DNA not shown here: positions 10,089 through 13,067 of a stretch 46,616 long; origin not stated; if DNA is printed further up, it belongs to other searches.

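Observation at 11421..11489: A 69-nt perfect nested palindrome is inserted in-frame in a UvrA-family gene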

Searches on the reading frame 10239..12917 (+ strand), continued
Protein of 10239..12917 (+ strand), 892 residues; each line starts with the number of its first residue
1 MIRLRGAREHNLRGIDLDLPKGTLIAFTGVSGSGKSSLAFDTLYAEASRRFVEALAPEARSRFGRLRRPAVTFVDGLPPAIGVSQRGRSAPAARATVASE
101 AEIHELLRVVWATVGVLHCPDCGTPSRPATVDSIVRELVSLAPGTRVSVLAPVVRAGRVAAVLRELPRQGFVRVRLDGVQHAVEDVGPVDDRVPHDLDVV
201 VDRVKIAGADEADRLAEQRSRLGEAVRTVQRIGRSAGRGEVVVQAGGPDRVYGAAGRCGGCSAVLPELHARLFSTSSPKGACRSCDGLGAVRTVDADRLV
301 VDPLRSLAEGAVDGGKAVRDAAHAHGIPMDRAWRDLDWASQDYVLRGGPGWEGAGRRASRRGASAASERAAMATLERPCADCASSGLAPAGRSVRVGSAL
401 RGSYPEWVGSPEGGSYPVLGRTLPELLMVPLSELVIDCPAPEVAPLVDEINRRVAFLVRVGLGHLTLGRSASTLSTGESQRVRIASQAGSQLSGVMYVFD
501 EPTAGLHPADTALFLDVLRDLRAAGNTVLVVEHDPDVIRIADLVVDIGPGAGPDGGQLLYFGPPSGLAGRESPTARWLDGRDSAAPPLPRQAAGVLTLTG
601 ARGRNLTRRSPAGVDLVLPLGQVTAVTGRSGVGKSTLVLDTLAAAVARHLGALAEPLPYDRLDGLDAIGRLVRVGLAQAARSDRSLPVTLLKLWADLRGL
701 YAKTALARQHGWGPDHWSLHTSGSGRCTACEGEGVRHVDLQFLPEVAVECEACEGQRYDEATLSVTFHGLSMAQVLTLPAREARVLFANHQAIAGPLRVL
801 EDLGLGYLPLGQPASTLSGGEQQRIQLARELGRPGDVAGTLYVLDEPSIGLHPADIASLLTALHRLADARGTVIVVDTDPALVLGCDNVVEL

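Call 10: find_homologous_proteins(query=window:10239-12917:+, max_evalue=1e-20)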
Query window:10239-12917:+ (892 aa): 7985 proteins with E <= 1e-20 among 8000 candidates; the best 120 are listed.
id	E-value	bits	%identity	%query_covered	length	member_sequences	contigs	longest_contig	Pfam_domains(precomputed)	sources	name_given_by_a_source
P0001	0.0e+0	1957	100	100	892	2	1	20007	PF17760.7,PF00005.34,PF13555.13,PF13481.13,PF13304.13,PF13191.13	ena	-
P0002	0.0e+0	1745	89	100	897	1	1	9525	PF17760.7,PF00005.34,PF13555.13,PF13481.13,PF13304.13,PF13191.13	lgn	-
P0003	0.0e+0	1448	77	100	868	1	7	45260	PF17760.7,PF00005.34,PF13555.13,PF13481.13,PF13304.13,PF13191.13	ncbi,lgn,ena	-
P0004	0.0e+0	1362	72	100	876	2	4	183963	PF17760.7,PF00005.34,PF13555.13,PF13481.13,PF13304.13,PF13191.13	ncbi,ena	-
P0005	0.0e+0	1353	72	100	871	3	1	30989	PF17760.7,PF00005.34,PF13555.13,PF13481.13,PF13304.13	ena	-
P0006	0.0e+0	1312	68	100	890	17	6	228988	PF17760.7,PF00005.34,PF13555.13,PF13481.13,PF13304.13,PF13191.13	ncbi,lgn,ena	-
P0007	0.0e+0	1311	70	100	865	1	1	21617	PF17760.7,PF00005.34,PF13555.13,PF13481.13,PF13304.13,PF13191.13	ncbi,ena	-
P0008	0.0e+0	1297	67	100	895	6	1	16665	PF17760.7,PF00005.34,PF13555.13,PF13481.13,PF13304.13,PF13191.13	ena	-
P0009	3.0e-263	894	52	100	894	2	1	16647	PF17760.7,PF17755.7,PF00005.34,PF13555.13,PF03193.23,PF20703.4,PF02463.26,PF13304.13,PF13191.13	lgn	-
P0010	8.6e-263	893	53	100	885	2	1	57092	PF17760.7,PF14258.13,PF00005.34,PF13304.13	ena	-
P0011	3.2e-262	891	51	100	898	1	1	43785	PF17760.7,PF17755.7,PF00005.34,PF13555.13,PF20703.4,PF02463.26,PF13304.13,PF13191.13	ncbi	-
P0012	7.2e-260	883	52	100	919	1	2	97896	PF17760.7,PF17755.7,PF00005.34,PF13555.13,PF20703.4,PF02463.26,PF00684.26,PF13304.13,PF13191.13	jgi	jgi:excinuclease ABC subunit A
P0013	1.6e-259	882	53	100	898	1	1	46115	PF17760.7,PF00005.34,PF13555.13,PF20703.4,PF02463.26,PF13304.13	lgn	-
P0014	4.4e-257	874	52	100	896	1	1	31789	PF17760.7,PF17755.7,PF00005.34,PF13555.13,PF20703.4,PF02463.26,PF13304.13,PF13191.13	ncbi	-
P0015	4.5e-256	871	51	100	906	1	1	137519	PF17760.7,PF17755.7,PF00005.34,PF13555.13,PF20703.4,PF02463.26,PF00684.26,PF13304.13,PF13191.13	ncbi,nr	ncbi:MAG: excinuclease ABC subunit UvrA [Pseudomonadota bacterium]|nr:excinuclease ABC subunit UvrA 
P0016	1.6e-255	869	51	100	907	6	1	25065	PF17760.7,PF17755.7,PF00005.34,PF13555.13,PF20703.4,PF00684.26,PF13304.13,PF13191.13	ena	-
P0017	1.8e-255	869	51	100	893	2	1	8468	PF17760.7,PF17755.7,PF14258.13,PF00005.34,PF13555.13,PF20703.4,PF13304.13,PF13191.13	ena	-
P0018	4.6e-253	861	51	100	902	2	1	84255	PF17760.7,PF17755.7,PF00005.34,PF13555.13,PF20703.4,PF02463.26,PF00684.26,PF13304.13,PF13191.13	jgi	jgi:excinuclease ABC subunit A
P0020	6.6e-252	857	51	100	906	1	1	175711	PF17760.7,PF17755.7,PF00005.34,PF13555.13,PF20703.4,PF02463.26,PF00684.26,PF13304.13,PF13191.13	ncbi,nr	ncbi:MAG: excinuclease ABC subunit UvrA [Pseudomonadota bacterium]|nr:excinuclease ABC subunit UvrA 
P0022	3.7e-246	838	49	100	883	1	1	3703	PF17760.7,PF17755.7,PF00005.34,PF13555.13,PF20703.4,PF02463.26,PF13304.13,PF13191.13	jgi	jgi:excinuclease ABC subunit A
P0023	7.4e-242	824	51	100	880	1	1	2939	PF17760.7,PF17755.7,PF00005.34,PF13175.13,PF13476.13,PF13555.13,PF20703.4,PF02463.26,PF13304.13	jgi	jgi:excinuclease ABC subunit A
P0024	3.4e-240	818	50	100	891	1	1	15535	PF17760.7,PF17755.7,PF00005.34,PF13555.13,PF20703.4,PF02463.26,PF13304.13,PF13191.13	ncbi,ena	-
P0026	2.5e-235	802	50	100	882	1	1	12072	PF17760.7,PF17755.7,PF00005.34,PF13476.13,PF13555.13,PF13671.13,PF20703.4,PF02463.26,PF13304.13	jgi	jgi:excinuclease ABC subunit A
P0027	2.0e-234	799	49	100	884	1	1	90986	PF17760.7,PF17755.7,PF14258.13,PF00005.34,PF13555.13,PF20703.4,PF13304.13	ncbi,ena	-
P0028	6.8e-233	794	48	100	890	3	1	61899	PF17760.7,PF17755.7,PF00005.34,PF13671.13,PF03193.23,PF20703.4,PF02463.26,PF13304.13,PF13191.13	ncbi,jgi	jgi:excinuclease ABC subunit A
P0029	1.7e-231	789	49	100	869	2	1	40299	PF17760.7,PF17755.7,PF00005.34,PF13555.13,PF13671.13,PF03193.23,PF20703.4,PF13481.13,PF13304.13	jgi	jgi:excinuclease ABC subunit A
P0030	5.4e-231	788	49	100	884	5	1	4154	PF17760.7,PF17755.7,PF00005.34,PF13555.13,PF20703.4,PF02463.26,PF13304.13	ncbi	-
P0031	9.7e-231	787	40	100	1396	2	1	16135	PF17760.7,PF17755.7,PF13555.13,PF13671.13,PF13401.13,PF03193.23,PF20703.4,PF13304.13,PF13191.13,PF00005.34,PF13476.13,PF02463.26,PF13481.13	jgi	jgi:excinuclease ABC subunit A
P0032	1.6e-228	779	-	-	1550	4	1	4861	PF17760.7,PF13173.13,PF06745.20,PF13671.13,PF13401.13,PF03193.23,PF13238.13,PF00684.26,PF00931.29,PF13191.13,PF02492.26,PF13175.13,PF13476.13,PF05729.19,PF13521.13,PF09848.16,PF02463.26,PF25199.2,PF13481.13,PF17755.7,PF13555.13,PF20703.4,PF13304.13,PF01583.27,PF00005.34,PF20720.4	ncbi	ncbi:MAG: excinuclease ABC subunit UvrA, partial [Desulfococcaceae bacterium]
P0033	6.1e-227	774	38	100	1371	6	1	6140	PF17760.7,PF06745.20,PF17755.7,PF00005.34,PF13476.13,PF13555.13,PF03193.23,PF20703.4,PF02463.26,PF13481.13,PF13191.13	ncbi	ncbi:MAG: excinuclease ABC subunit UvrA, partial [Armatimonadota bacterium]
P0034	4.9e-226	771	39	100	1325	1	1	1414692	PF17760.7,PF17755.7,PF13555.13,PF13671.13,PF13401.13,PF03193.23,PF20703.4,PF13191.13,PF00005.34,PF13476.13,PF02463.26,PF13481.13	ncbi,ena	-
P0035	3.0e-224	765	-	-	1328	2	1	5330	PF17760.7,PF17755.7,PF13555.13,PF13671.13,PF13401.13,PF03193.23,PF20703.4,PF13191.13,PF01583.27,PF00005.34,PF13476.13,PF02463.26,PF13481.13,PF20720.4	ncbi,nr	ncbi:MAG: excinuclease ABC subunit UvrA, partial [Armatimonadetes bacterium]|nr:excinuclease ABC sub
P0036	6.6e-221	754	-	-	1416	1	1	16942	PF17760.7,PF17755.7,PF13555.13,PF13671.13,PF13401.13,PF03193.23,PF20703.4,PF13304.13,PF13191.13,PF00005.34,PF13476.13,PF02463.26,PF13481.13,PF20720.4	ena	-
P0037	2.8e-220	752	-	-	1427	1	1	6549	PF17760.7,PF17755.7,PF13555.13,PF13671.13,PF03193.23,PF20703.4,PF13304.13,PF13191.13,PF00005.34,PF13476.13,PF02463.26,PF13481.13,PF20720.4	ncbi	-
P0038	4.2e-219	748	-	-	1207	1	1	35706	PF17760.7,PF17755.7,PF00005.34,PF13476.13,PF13555.13,PF03193.23,PF20703.4,PF02463.26,PF13304.13,PF20720.4,PF13191.13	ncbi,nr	ncbi:excinuclease ABC subunit A, partial [Candidatus Poribacteria bacterium]|nr:excinuclease ABC sub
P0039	1.9e-218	746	-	-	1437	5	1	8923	PF17760.7,PF06745.20,PF17755.7,PF13555.13,PF13671.13,PF13401.13,PF03193.23,PF20703.4,PF13238.13,PF00684.26,PF13304.13,PF13191.13,PF01583.27,PF00005.34,PF13476.13,PF05729.19,PF02463.26,PF20720.4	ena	-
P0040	4.2e-217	742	-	-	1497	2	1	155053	PF17755.7,PF01443.25,PF13555.13,PF13671.13,PF13401.13,PF03193.23,PF20703.4,PF13238.13,PF00684.26,PF13304.13,PF13191.13,PF14258.13,PF00005.34,PF13476.13,PF05729.19,PF02463.26,PF13481.13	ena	-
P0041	1.3e-216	740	-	-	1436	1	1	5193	PF17760.7,PF06745.20,PF17755.7,PF13555.13,PF13671.13,PF03193.23,PF20703.4,PF00684.26,PF13304.13,PF13191.13,PF00005.34,PF13175.13,PF02463.26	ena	-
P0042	5.9e-216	738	-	-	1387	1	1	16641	PF17760.7,PF17755.7,PF00005.34,PF13555.13,PF13671.13,PF13401.13,PF03193.23,PF20703.4,PF02463.26,PF13481.13,PF13191.13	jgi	-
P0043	1.5e-215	737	-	-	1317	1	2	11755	PF17760.7,PF17755.7,PF13555.13,PF13671.13,PF13401.13,PF03193.23,PF20703.4,PF13191.13,PF00005.34,PF13175.13,PF13476.13,PF02463.26,PF13481.13,PF20720.4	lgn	-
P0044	4.4e-215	735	-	-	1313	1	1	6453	PF17755.7,PF13555.13,PF13671.13,PF13401.13,PF03193.23,PF20703.4,PF13304.13,PF14258.13,PF00005.34,PF13476.13,PF02463.26,PF13481.13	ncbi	ncbi:MAG: AAA family ATPase, partial [Pseudomonadota bacterium]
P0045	1.3e-212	727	-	-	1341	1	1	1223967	PF17760.7,PF17755.7,PF13555.13,PF13671.13,PF13401.13,PF03193.23,PF20703.4,PF13304.13,PF13191.13,PF00005.34,PF13476.13,PF02463.26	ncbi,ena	-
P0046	4.0e-212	725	-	-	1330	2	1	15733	PF17760.7,PF17755.7,PF13555.13,PF13671.13,PF13401.13,PF03193.23,PF20703.4,PF13191.13,PF00005.34,PF13175.13,PF13476.13,PF02463.26,PF13481.13,PF20720.4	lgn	-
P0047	5.9e-212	725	-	-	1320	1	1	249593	PF17760.7,PF17755.7,PF13555.13,PF13671.13,PF13401.13,PF03193.23,PF20703.4,PF13191.13,PF00005.34,PF13175.13,PF13476.13,PF02463.26,PF13481.13,PF20720.4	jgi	-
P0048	2.0e-211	723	-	-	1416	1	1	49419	PF17760.7,PF17755.7,PF13555.13,PF13671.13,PF13401.13,PF03193.23,PF20703.4,PF13304.13,PF13191.13,PF00005.34,PF13476.13,PF02463.26,PF13481.13,PF20720.4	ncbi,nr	ncbi:MAG: excinuclease ABC subunit UvrA, partial [Planctomycetales bacterium]|nr:excinuclease ABC su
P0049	6.3e-211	721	-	-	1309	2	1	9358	PF17760.7,PF17755.7,PF13555.13,PF13671.13,PF03193.23,PF20703.4,PF13238.13,PF13191.13,PF00005.34,PF13175.13,PF13476.13,PF02463.26,PF13481.13,PF20720.4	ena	-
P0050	9.4e-210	717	-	-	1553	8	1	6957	PF17755.7,PF13555.13,PF13671.13,PF13401.13,PF03193.23,PF20703.4,PF10443.16,PF00684.26,PF13304.13,PF13191.13,PF14258.13,PF00005.34,PF13476.13,PF05729.19,PF02463.26,PF13481.13,PF20720.4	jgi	-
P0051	4.0e-204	699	-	-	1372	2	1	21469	PF17760.7,PF17755.7,PF13555.13,PF03193.23,PF20703.4,PF00684.26,PF13304.13,PF13191.13,PF00005.34,PF13476.13,PF02463.26,PF13481.13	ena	-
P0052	1.2e-203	697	-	-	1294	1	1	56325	PF17760.7,PF17755.7,PF13555.13,PF13671.13,PF13401.13,PF03193.23,PF20703.4,PF13238.13,PF13304.13,PF13191.13,PF00005.34,PF13175.13,PF13476.13,PF02463.26,PF13481.13,PF20720.4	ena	-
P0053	5.0e-203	695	-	-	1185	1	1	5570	PF17760.7,PF17755.7,PF00005.34,PF13476.13,PF13555.13,PF03193.23,PF20703.4,PF02463.26,PF13481.13,PF13304.13,PF13191.13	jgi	jgi:excinuclease ABC subunit A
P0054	1.5e-202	694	-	-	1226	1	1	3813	PF17760.7,PF17755.7,PF13555.13,PF13671.13,PF13401.13,PF03193.23,PF20703.4,PF13304.13,PF13191.13,PF00005.34,PF13476.13,PF02463.26,PF13481.13,PF20720.4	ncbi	ncbi:MAG: excinuclease ABC subunit UvrA, partial [Fimbriiglobus sp.]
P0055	1.6e-201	690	-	-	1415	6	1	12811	PF17760.7,PF17755.7,PF13555.13,PF13671.13,PF03193.23,PF20703.4,PF13191.13,PF00005.34,PF13175.13,PF13476.13,PF02463.26,PF13481.13,PF20720.4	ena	-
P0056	1.9e-201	690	48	91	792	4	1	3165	PF17760.7,PF17755.7,PF00005.34,PF13555.13,PF03193.23,PF20703.4,PF13304.13,PF13191.13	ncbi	ncbi:MAG: hypothetical protein RLZZ299_1889, partial [Pseudomonadota bacterium]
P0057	7.5e-201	688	-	-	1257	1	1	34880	PF17760.7,PF17755.7,PF13555.13,PF13671.13,PF13401.13,PF03193.23,PF20703.4,PF13238.13,PF13304.13,PF13191.13,PF00005.34,PF13476.13,PF05729.19,PF02463.26,PF13481.13,PF20720.4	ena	-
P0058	1.2e-200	687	-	-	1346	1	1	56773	PF17760.7,PF17755.7,PF13555.13,PF13671.13,PF03193.23,PF20703.4,PF13191.13,PF00005.34,PF13175.13,PF13476.13,PF02463.26,PF13481.13,PF20720.4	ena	-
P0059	8.4e-200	684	-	-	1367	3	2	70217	PF17760.7,PF17755.7,PF13555.13,PF13671.13,PF03193.23,PF20703.4,PF13191.13,PF00005.34,PF13175.13,PF13476.13,PF02463.26,PF13481.13,PF20720.4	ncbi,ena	-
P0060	2.6e-199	683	-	-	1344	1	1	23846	PF17760.7,PF17755.7,PF13555.13,PF13671.13,PF03193.23,PF20703.4,PF13191.13,PF00005.34,PF13175.13,PF13476.13,PF02463.26,PF13481.13,PF20720.4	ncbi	-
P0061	6.5e-199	682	-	-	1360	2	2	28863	PF17760.7,PF17755.7,PF13555.13,PF13671.13,PF03193.23,PF20703.4,PF13191.13,PF00005.34,PF13175.13,PF13476.13,PF02463.26,PF13481.13,PF20720.4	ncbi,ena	-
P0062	9.6e-199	681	-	-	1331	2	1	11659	PF17760.7,PF17755.7,PF13555.13,PF13671.13,PF03193.23,PF20703.4,PF13191.13,PF00005.34,PF13175.13,PF13476.13,PF02463.26,PF13481.13,PF20720.4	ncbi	-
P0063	6.0e-198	678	-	-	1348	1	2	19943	PF17760.7,PF17755.7,PF13555.13,PF13671.13,PF03193.23,PF20703.4,PF13191.13,PF00005.34,PF13175.13,PF13476.13,PF02463.26,PF13481.13,PF20720.4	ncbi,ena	-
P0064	7.6e-198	678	46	100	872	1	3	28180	PF17760.7,PF17755.7,PF00005.34,PF13555.13,PF20703.4,PF13481.13,PF13304.13,PF13191.13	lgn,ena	-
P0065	1.3e-197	677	50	87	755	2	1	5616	PF17760.7,PF17755.7,PF00005.34,PF13555.13,PF20703.4,PF13304.13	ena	-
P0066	2.2e-197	676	40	100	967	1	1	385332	PF17760.7,PF17755.7,PF00005.34,PF13476.13,PF13555.13,PF03193.23,PF20703.4,PF02463.26,PF25199.2,PF13191.13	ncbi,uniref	ncbi:excinuclease ABC subunit UvrA [Paucibacter soli]|uniref:excinuclease ABC subunit UvrA n=1 Tax=P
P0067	4.1e-196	672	41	100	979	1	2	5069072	PF17760.7,PF17755.7,PF00005.34,PF13476.13,PF13555.13,PF20703.4,PF02463.26,PF00684.26,PF20720.4,PF13191.13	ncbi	ncbi:excinuclease ABC subunit UvrA [Leptothrix sp. BB-4]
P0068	7.7e-196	671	41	100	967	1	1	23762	PF17760.7,PF17755.7,PF00005.34,PF13476.13,PF13555.13,PF03193.23,PF20703.4,PF02463.26,PF13304.13,PF20720.4,PF13191.13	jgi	jgi:excinuclease ABC subunit A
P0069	1.1e-195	671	41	100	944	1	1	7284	PF17760.7,PF17755.7,PF13555.13,PF03193.23,PF20703.4,PF00684.26,PF13304.13,PF13191.13,PF00005.34,PF13476.13,PF02463.26,PF20720.4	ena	-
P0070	3.6e-195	669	41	100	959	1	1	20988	PF17760.7,PF17755.7,PF00005.34,PF13476.13,PF13555.13,PF20703.4,PF02463.26,PF13304.13,PF13191.13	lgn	-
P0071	5.1e-195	669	-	-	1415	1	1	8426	PF17760.7,PF17755.7,PF13555.13,PF13671.13,PF03193.23,PF20703.4,PF13191.13,PF00005.34,PF13175.13,PF13476.13,PF02463.26,PF13481.13,PF20720.4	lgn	-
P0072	7.3e-195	668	42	100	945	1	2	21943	PF17760.7,PF17755.7,PF00005.34,PF13555.13,PF03193.23,PF20703.4,PF02463.26,PF13304.13,PF13191.13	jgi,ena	jgi:excinuclease ABC subunit A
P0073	1.2e-194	667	41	100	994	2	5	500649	PF17760.7,PF17755.7,PF00005.34,PF13476.13,PF13555.13,PF03193.23,PF20703.4,PF02463.26,PF13304.13,PF13191.13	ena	-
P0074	2.1e-194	667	41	100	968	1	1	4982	PF17760.7,PF17755.7,PF13555.13,PF03193.23,PF20703.4,PF13304.13,PF13191.13,PF12399.15,PF00005.34,PF13476.13,PF02463.26,PF20720.4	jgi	jgi:excinuclease ABC subunit A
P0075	3.0e-194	666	41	100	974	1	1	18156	PF17760.7,PF17755.7,PF00005.34,PF13476.13,PF13555.13,PF03193.23,PF20703.4,PF02463.26,PF13304.13,PF13191.13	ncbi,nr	ncbi:MAG TPA: excinuclease ABC subunit UvrA [Burkholderiaceae bacterium]|nr:excinuclease ABC subunit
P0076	3.8e-194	666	41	100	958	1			PF17760.7,PF17755.7,PF00005.34,PF13476.13,PF13555.13,PF20703.4,PF02463.26,PF00684.26,PF13304.13,PF13191.13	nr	nr:excinuclease ABC subunit UvrA [Roseateles chitosanitabidus]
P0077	5.1e-194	665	41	100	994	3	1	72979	PF17760.7,PF17755.7,PF00005.34,PF13476.13,PF13555.13,PF03193.23,PF20703.4,PF02463.26,PF00684.26,PF13304.13,PF13191.13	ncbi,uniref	ncbi:excinuclease ABC subunit UvrA [Mitsuaria chitosanitabida]|uniref:excinuclease ABC subunit UvrA 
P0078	1.2e-193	664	42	100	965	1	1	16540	PF17760.7,PF12399.15,PF17755.7,PF00005.34,PF13476.13,PF13555.13,PF20703.4,PF02463.26,PF00684.26,PF13304.13,PF13191.13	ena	-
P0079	1.4e-193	664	42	100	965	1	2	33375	PF17760.7,PF12399.15,PF17755.7,PF00005.34,PF13476.13,PF13555.13,PF20703.4,PF02463.26,PF00684.26,PF13304.13,PF13191.13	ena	-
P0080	1.6e-193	664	39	100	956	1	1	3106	PF17760.7,PF17755.7,PF00005.34,PF13555.13,PF02463.26,PF13304.13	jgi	jgi:excinuclease ABC subunit A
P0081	1.7e-193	664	39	100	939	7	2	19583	PF17760.7,PF17755.7,PF00005.34,PF13476.13,PF13555.13,PF03193.23,PF20703.4,PF02463.26,PF13191.13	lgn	-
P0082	2.5e-193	663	42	100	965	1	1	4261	PF17760.7,PF12399.15,PF17755.7,PF00005.34,PF13476.13,PF13555.13,PF20703.4,PF02463.26,PF00684.26,PF13304.13,PF13191.13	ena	-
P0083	3.3e-193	663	39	100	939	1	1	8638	PF17760.7,PF12399.15,PF17755.7,PF00005.34,PF13476.13,PF13555.13,PF03193.23,PF20703.4,PF02463.26,PF13191.13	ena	-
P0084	4.0e-193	662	39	100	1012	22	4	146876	PF17760.7,PF17755.7,PF00005.34,PF13555.13,PF03193.23,PF20703.4,PF02463.26,PF00684.26,PF13191.13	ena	-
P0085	4.4e-193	662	40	100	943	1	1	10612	PF17760.7,PF12399.15,PF17755.7,PF00005.34,PF13555.13,PF13401.13,PF20703.4,PF02463.26,PF13191.13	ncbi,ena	-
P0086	8.8e-193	661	41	100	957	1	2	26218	PF17760.7,PF17755.7,PF00005.34,PF13476.13,PF13555.13,PF20703.4,PF02463.26,PF13304.13,PF13191.13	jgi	jgi:excinuclease ABC subunit A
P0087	9.2e-193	661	41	100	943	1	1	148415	PF17760.7,PF12399.15,PF17755.7,PF00005.34,PF13555.13,PF20703.4,PF02463.26,PF00684.26,PF13304.13,PF13191.13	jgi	jgi:excinuclease ABC subunit A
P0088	9.5e-193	661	41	100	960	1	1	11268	PF17760.7,PF17755.7,PF00005.34,PF13476.13,PF13555.13,PF20703.4,PF02463.26,PF13304.13,PF13191.13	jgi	jgi:excinuclease ABC subunit A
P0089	2.2e-192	660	39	100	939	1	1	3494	PF17760.7,PF12399.15,PF17755.7,PF00005.34,PF13476.13,PF13555.13,PF03193.23,PF20703.4,PF02463.26,PF13191.13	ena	-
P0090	2.8e-192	660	41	100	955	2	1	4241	PF17760.7,PF17755.7,PF13555.13,PF13401.13,PF03193.23,PF20703.4,PF13238.13,PF13191.13,PF00005.34,PF13476.13,PF02463.26,PF20720.4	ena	-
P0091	3.3e-192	659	40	100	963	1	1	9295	PF17760.7,PF12399.15,PF17755.7,PF00005.34,PF13476.13,PF13555.13,PF13401.13,PF20703.4,PF02463.26,PF13304.13,PF13191.13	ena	-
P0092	4.9e-192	659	39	100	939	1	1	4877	PF17760.7,PF12399.15,PF17755.7,PF00005.34,PF13476.13,PF13555.13,PF03193.23,PF20703.4,PF02463.26,PF13191.13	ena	-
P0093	9.8e-192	658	39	100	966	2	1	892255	PF17760.7,PF17755.7,PF00005.34,PF13555.13,PF02463.26,PF00684.26,PF13191.13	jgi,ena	-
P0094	1.1e-191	658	39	100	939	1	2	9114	PF17760.7,PF12399.15,PF17755.7,PF00005.34,PF13476.13,PF13555.13,PF03193.23,PF20703.4,PF02463.26,PF13191.13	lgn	-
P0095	1.7e-191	657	39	100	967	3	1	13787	PF17760.7,PF17755.7,PF00005.34,PF13476.13,PF13555.13,PF13671.13,PF03193.23,PF02463.26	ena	-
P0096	2.4e-191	656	39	100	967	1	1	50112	PF17760.7,PF12399.15,PF17755.7,PF00005.34,PF13555.13,PF03193.23,PF02463.26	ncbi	ncbi:MAG TPA: excinuclease ABC subunit UvrA [Gammaproteobacteria bacterium]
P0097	2.8e-191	656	41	100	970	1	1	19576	PF17760.7,PF17755.7,PF00005.34,PF13555.13,PF13304.13,PF13191.13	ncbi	-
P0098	3.3e-191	656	41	100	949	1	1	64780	PF17760.7,PF17755.7,PF00005.34,PF13476.13,PF13555.13,PF13401.13,PF20703.4,PF02463.26,PF13191.13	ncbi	ncbi:MAG: excinuclease ABC subunit UvrA [Gammaproteobacteria bacterium]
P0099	3.4e-191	656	41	100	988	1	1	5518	PF17760.7,PF17755.7,PF00005.34,PF13555.13,PF03193.23,PF20703.4,PF02463.26,PF00684.26,PF13304.13,PF13191.13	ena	-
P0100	3.8e-191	656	41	100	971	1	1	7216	PF17760.7,PF17755.7,PF00005.34,PF13476.13,PF13555.13,PF03193.23,PF20703.4,PF02463.26,PF00684.26,PF13304.13,PF13191.13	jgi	jgi:excinuclease ABC subunit A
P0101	4.2e-191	656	43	100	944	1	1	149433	PF17760.7,PF17755.7,PF00005.34,PF13555.13,PF03193.23,PF20703.4,PF13191.13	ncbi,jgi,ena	-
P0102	6.1e-191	655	39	100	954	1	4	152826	PF17760.7,PF17755.7,PF00005.34,PF13555.13,PF03193.23,PF02463.26,PF13191.13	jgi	jgi:excinuclease ABC subunit A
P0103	7.2e-191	655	39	100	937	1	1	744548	PF17760.7,PF17755.7,PF00005.34,PF13555.13,PF13401.13,PF03193.23,PF20703.4,PF02463.26,PF13304.13,PF13191.13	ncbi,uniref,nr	ncbi:excinuclease ABC subunit A [Novimethylophilus kurashikiensis]|uniref:UvrABC system protein A n=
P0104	7.6e-191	655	39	100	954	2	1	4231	PF17760.7,PF17755.7,PF00005.34,PF13555.13,PF13671.13,PF03193.23,PF02463.26,PF13304.13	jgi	-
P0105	9.2e-191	655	39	100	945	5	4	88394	PF17760.7,PF17755.7,PF00005.34,PF13555.13,PF20703.4,PF02463.26,PF13304.13,PF13191.13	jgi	jgi:excinuclease ABC subunit A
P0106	1.7e-190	654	40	100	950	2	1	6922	PF17760.7,PF17755.7,PF00005.34,PF13555.13,PF03193.23,PF20703.4,PF02463.26,PF13191.13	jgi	jgi:excinuclease ABC subunit A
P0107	2.0e-190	653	39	100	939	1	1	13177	PF17760.7,PF12399.15,PF17755.7,PF00005.34,PF13476.13,PF13555.13,PF03193.23,PF20703.4,PF02463.26,PF13191.13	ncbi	-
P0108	2.1e-190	653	39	100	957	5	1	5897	PF17760.7,PF17755.7,PF00005.34,PF13555.13,PF03193.23,PF02463.26,PF13191.13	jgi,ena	-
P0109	2.5e-190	653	41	100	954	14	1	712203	PF17760.7,PF17755.7,PF00005.34,PF13555.13,PF20703.4,PF02463.26,PF13304.13,PF13191.13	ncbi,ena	-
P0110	8.6e-190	651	39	100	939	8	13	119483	PF17760.7,PF12399.15,PF17755.7,PF00005.34,PF13476.13,PF13555.13,PF03193.23,PF20703.4,PF02463.26,PF13191.13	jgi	jgi:excinuclease ABC subunit A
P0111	8.7e-190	651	41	100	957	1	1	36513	PF17760.7,PF12399.15,PF17755.7,PF00005.34,PF13555.13,PF20703.4,PF02463.26,PF13191.13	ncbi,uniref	ncbi:MAG: excinuclease ABC subunit UvrA [Inhella sp.]|uniref:excinuclease ABC subunit UvrA n=1 Tax=I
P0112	9.2e-190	651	38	100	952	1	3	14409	PF17760.7,PF12399.15,PF17755.7,PF00005.34,PF13476.13,PF13555.13,PF03193.23,PF02463.26,PF13191.13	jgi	jgi:excinuclease ABC subunit A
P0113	9.3e-190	651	39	100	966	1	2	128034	PF17760.7,PF17755.7,PF00005.34,PF13555.13,PF13671.13,PF03193.23,PF02463.26,PF00684.26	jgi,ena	-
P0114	1.1e-189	651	40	100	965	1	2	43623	PF17760.7,PF12399.15,PF17755.7,PF00005.34,PF13476.13,PF13555.13,PF20703.4,PF02463.26,PF13304.13,PF13191.13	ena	-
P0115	1.3e-189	651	39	100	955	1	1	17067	PF17760.7,PF17755.7,PF00005.34,PF13555.13,PF03193.23,PF02463.26,PF13304.13,PF13191.13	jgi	jgi:excinuclease ABC subunit A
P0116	1.6e-189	650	39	100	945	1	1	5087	PF17760.7,PF17755.7,PF00005.34,PF13555.13,PF13671.13,PF20703.4,PF02463.26,PF13304.13,PF13191.13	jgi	jgi:excinuclease ABC subunit A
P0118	1.9e-189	650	40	100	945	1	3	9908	PF17760.7,PF17755.7,PF00005.34,PF13555.13,PF20703.4,PF02463.26,PF13304.13,PF13191.13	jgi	jgi:excinuclease ABC subunit A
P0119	2.1e-189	650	40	100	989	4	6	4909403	PF17760.7,PF17755.7,PF00005.34,PF13555.13,PF20703.4,PF02463.26,PF00684.26,PF13304.13,PF13191.13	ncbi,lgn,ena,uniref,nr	ncbi:excinuclease ABC, A subunit [Leptothrix cholodnii SP-6]|uniref:UvrABC system protein A n=2 Tax=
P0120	2.4e-189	650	40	100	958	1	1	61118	PF17760.7,PF17755.7,PF00005.34,PF13555.13,PF02463.26,PF13304.13,PF13191.13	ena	-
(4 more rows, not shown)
